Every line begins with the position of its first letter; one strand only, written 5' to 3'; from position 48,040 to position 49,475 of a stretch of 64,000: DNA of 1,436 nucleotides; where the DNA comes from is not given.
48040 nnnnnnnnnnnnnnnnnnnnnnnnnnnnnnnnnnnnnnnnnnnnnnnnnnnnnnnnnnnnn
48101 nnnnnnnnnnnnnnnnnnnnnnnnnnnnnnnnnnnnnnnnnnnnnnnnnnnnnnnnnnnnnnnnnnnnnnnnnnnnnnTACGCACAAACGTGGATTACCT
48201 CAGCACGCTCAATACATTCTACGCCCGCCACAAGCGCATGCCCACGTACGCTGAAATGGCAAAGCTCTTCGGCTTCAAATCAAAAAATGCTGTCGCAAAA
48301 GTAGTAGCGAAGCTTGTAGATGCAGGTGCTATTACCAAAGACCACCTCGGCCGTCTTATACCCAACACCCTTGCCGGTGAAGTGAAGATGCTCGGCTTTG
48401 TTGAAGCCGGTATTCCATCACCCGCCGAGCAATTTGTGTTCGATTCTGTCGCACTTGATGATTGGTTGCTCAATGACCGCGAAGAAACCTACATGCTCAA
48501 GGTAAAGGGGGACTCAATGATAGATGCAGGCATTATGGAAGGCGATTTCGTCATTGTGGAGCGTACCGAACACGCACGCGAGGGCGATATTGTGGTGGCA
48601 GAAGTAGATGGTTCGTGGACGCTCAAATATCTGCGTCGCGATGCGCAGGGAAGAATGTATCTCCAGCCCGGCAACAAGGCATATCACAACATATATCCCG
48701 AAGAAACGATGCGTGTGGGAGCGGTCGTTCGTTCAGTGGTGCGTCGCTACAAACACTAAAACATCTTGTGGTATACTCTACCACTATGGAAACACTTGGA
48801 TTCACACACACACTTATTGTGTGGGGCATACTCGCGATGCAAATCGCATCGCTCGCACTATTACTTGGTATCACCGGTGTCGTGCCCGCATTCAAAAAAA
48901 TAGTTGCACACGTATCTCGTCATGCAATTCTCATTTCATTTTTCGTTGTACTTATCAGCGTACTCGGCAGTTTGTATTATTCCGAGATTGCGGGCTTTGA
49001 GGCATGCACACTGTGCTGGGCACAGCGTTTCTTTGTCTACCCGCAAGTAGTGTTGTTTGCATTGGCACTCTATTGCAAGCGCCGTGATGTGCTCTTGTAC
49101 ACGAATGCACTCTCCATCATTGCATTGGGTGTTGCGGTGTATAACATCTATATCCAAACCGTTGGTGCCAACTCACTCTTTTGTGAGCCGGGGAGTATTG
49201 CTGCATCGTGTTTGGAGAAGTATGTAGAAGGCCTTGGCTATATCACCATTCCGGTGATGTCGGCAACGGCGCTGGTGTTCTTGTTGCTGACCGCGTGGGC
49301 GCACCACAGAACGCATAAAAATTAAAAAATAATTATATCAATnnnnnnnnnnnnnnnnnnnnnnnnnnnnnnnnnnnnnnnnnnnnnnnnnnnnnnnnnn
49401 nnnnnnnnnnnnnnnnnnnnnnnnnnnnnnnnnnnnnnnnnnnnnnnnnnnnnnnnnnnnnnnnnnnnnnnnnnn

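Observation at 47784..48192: Canonical LexA box inside the promoter of a small ORF-lexA operon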

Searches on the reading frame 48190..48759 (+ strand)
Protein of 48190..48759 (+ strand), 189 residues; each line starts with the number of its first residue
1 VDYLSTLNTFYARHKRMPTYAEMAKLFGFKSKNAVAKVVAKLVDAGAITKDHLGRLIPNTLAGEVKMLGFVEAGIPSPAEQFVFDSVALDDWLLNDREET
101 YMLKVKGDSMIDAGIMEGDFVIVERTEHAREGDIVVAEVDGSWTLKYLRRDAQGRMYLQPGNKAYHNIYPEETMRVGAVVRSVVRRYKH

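Call 6: search_protein_families(library=pfam, proteins=[window:48190-48759:+], max_evalue=1)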
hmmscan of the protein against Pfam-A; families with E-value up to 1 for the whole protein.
window:48190-48759:+ (189 aa): 9 families
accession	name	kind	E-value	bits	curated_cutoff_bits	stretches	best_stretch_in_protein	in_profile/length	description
PF00717.28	Peptidase_S24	-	2.9e-26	91.9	23.3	1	68-172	3-105/116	Peptidase S24-like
PF01726.22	LexA_DNA_bind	-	0.0022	18.2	23.7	1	12-50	20-58/65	LexA DNA binding domain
PF13730.12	HTH_36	-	0.076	13.3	25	1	18-46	26-53/55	Helix-turn-helix domain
PF10925.13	DUF2680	-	0.11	13.1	25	1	37-51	22-36/57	Protein of unknown function (DUF2680)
PF10502.14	Peptidase_S26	-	0.13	12.6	22.9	1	104-148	27-74/168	Signal peptidase, peptidase S26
PF06791.18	TMP_2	-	0.17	12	30.2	1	15-59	116-159/208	Prophage tail length tape measure protein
PF17876.7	CSD2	-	0.21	12.1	26.2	0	119-141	12-35/74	Cold shock domain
PF25806.1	RHH_ERCC6L2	-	0.24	12.1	27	1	20-41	10-31/75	ERCC6L2-like, ribbon-helix-helix domain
PF24714.1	TOR1L1_N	-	0.24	11.1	43.3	1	15-59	171-215/281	TORTIFOLIA1 N-terminal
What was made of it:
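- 48190..48759 (+): lexA: a 189-aa autocleaving repressor with an N-terminal winged-HTH region, an Ala73-Gly74 cleavage site, and Ser109 and Lys146. Peptidase_S24 E=2.9e-26 and a weak LexA_DNA_bind match (call 6).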

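Call 27: find_related_loci(query=A3, collection=genome_contigs, flank=2500)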
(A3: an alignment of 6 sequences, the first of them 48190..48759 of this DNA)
Query A3 (189 aa) in genome_contigs; peptide patterns used: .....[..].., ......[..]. (x = any residue, [..] = any of these).
600 stretches matched a pattern (row limit reached: there are more); 595 encode a relative of the query (tblastn E <= 1e-3); the best 80 are kept; 80 distinct loci.
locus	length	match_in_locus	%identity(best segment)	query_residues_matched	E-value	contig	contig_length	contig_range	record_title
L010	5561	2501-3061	58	2-187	1e-71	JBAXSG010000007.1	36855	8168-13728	MAG: Candidatus Taylorbacteria bacterium isolate ELA603 MAG603_7, whole genome shotgun sequence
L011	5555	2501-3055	59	3-188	8e-70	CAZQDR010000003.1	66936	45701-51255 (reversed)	MAG TPA_asm: uncultured Candidatus Saccharibacteria bacterium isolate SRP286056_co1_742 genome assembly, contig: NODE_37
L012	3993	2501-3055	55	2-187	2e-67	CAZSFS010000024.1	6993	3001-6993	MAG TPA_asm: uncultured Candidatus Saccharibacteria bacterium isolate SRP342105_co2_225 genome assembly, contig: NODE_12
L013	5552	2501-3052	55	3-187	5e-67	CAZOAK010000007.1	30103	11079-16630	MAG TPA_asm: uncultured Candidatus Saccharibacteria bacterium isolate SRP286056_co3_36 genome assembly, contig: NODE_119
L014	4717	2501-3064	53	2-187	5e-66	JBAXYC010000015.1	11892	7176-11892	MAG: bacterium isolate ELA755 MAG755_15, whole genome shotgun sequence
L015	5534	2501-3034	54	10-187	1e-65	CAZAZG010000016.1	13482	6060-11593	MAG TPA_asm: uncultured Candidatus Saccharibacteria bacterium isolate SRP128246_co1_329 genome assembly, contig: NODE_10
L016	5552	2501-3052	55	3-187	3e-65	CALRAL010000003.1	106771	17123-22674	MAG: Candidatus Nomurabacteria bacterium isolate Ike-150m-34 genome assembly, contig: Ike-150-c41, whole genome shotgun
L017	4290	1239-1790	55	3-187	3e-65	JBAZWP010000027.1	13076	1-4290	MAG: Candidatus Paceibacterota bacterium isolate SO_2017_GW1_35 NODE_17737_length_13076_cov_1.111437_OW334_2017, whole g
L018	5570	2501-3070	52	2-188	6e-65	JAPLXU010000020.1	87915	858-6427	MAG: Candidatus Nomurabacteria bacterium isolate LacPavin_0419_WC70L_MAG_39_11 LacPavin_0419_WC70L_scaffold_421408, whol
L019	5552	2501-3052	52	3-187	8e-65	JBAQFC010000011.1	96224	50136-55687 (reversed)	MAG: Minisyncoccia bacterium isolate MFD12003_ilm_asm_bin59 k127_30782, whole genome shotgun sequence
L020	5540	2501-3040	53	7-187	3e-64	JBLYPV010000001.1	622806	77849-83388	MAG: Patescibacteria group bacterium isolate KTG4t2parc3 KTG4t2parc3, whole genome shotgun sequence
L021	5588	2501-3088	52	3-187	3e-64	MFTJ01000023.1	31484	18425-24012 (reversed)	MAG: Candidatus Nomurabacteria bacterium RIFCSPHIGHO2_01_FULL_39_10 rifcsphigho2_01_scaffold_2401, whole genome shotgun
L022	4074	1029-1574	54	5-187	5e-64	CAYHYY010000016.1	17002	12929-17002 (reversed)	MAG TPA_asm: uncultured Candidatus Saccharibacteria bacterium isolate ERP119705_co16_438 genome assembly, contig: NODE_2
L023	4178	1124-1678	53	2-187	4e-64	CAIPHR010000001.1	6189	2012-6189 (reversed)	uncultured bacterium isolate MJ-2014_bin-1666 genome assembly, contig: bin-1666:01/95, whole genome shotgun sequence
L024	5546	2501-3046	51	5-187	5e-64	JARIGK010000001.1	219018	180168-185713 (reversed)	MAG: Candidatus Adlerbacteria bacterium isolate CullarsAll.DT.02 k141_426384, whole genome shotgun sequence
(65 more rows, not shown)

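Call 38: search_protein_families(library=ncbifam, proteins=[window:48190-48759:+], max_evalue=1)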
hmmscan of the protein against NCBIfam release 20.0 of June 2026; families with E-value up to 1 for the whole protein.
window:48190-48759:+ (189 aa): 5 families
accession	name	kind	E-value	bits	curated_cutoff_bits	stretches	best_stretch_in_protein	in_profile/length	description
TIGR00498.1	lexA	equivalog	2.4e-31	108.9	110.95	1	7-186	15-201/203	transcriptional repressor LexA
NF007621.2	PRK10276.1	subfamily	3.5e-29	101.2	110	1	73-184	2-114/115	translesion error-prone DNA polymerase V autoproteolytic subunit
NF051876.1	transXXX_HumD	equivalog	4.8e-11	42.7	120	1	74-167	2-92/129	HumD family translesion DNA polymerase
TIGR02227.1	sigpep_I_bact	equivalog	0.022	14.6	47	1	103-150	23-73/162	signal peptidase I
NF041423.1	MobC_subf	subfamily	0.076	12.3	200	1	20-53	33-66/240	MobC family replication-relaxation protein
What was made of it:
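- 48190..48759 (+): TIGR00498 lexA scores 108.9 bits against a cut-off of 110.95 (call 38).
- On LexA repressor (S24 autocleaving SOS repressor): TIGR00498 scores 108.9 against 110.95 (call 38).
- Closest known: Autoregulated lexA with a Cheo-type SOS box. Different: LexA is short (189 aa) and scores just under the curated lexA model cut-offs (calls 6, 38).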

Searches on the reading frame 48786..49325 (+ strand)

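Call 6: search_protein_families(library=pfam, proteins=[window:48786-49325:+], max_evalue=1)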
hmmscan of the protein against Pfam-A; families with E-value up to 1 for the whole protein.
window:48786-49325:+ (179 aa): 2 families
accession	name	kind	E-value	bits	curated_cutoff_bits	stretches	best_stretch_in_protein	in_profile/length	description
PF02600.21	DsbB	-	2e-07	32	22.1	1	45-170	2-145/148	Disulfide bond formation protein DsbB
PF11119.13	DUF2633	-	0.14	12.5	25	0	163-178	27-42/43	Protein of unknown function (DUF2633)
